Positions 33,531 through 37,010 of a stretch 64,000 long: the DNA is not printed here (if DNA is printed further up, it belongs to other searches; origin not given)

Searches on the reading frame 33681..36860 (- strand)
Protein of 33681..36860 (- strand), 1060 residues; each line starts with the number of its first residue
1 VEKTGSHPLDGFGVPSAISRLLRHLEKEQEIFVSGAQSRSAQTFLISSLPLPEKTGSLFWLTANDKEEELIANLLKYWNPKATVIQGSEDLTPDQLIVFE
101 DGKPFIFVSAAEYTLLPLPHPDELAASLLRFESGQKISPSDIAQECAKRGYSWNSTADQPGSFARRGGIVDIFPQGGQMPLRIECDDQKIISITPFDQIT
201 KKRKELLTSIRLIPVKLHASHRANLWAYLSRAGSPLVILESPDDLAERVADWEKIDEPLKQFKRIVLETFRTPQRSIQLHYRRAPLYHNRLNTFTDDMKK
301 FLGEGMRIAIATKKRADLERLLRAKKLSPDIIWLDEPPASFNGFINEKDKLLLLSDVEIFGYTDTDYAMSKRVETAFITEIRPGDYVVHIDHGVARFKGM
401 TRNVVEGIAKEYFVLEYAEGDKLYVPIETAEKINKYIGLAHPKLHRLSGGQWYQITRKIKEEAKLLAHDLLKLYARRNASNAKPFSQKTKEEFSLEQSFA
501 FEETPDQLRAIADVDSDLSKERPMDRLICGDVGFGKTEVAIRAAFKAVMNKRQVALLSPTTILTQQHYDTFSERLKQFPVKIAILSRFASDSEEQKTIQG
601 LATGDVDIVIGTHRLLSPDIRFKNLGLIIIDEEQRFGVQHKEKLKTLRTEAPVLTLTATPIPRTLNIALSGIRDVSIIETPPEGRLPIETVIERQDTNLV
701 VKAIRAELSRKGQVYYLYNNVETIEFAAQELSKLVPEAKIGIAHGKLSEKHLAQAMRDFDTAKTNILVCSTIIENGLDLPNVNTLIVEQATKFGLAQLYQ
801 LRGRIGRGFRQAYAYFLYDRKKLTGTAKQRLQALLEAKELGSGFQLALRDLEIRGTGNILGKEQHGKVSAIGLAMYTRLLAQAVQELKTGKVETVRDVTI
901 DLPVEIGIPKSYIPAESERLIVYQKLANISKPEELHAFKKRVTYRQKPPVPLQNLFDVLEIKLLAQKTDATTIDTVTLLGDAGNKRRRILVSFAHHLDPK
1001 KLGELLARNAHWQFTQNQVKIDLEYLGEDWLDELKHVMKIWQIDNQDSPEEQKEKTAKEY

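Call 57: search_protein_families(library=pfam, proteins=[window:33681-36860:-], max_evalue=0.00001)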
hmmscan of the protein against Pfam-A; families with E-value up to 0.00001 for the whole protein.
window:33681-36860:- (1060 aa): 6 families
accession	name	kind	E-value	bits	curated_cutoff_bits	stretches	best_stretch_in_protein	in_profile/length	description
PF00270.35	DEAD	-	1.5e-24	87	26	1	504-664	1-163/167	DEAD/DEAH box helicase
PF02559.22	CarD_TRCF_RID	-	1.7e-20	73.3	23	1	382-437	2-57/57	CarD-like/TRCF RID domain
PF00271.37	Helicase_C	-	1.9e-18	67.1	23.5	1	704-807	10-108/110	Helicase conserved C-terminal domain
PF17757.6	UvrB_inter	-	4.2e-16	59.3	22.9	1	129-216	1-89/91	UvrB interaction domain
PF03461.20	TRCF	-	4.2e-13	49.9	25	1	902-974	1-74/95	TRCF domain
PF04851.21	ResIII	-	1.9e-09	38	22.5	1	504-660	5-162/164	Type III restriction enzyme, res subunit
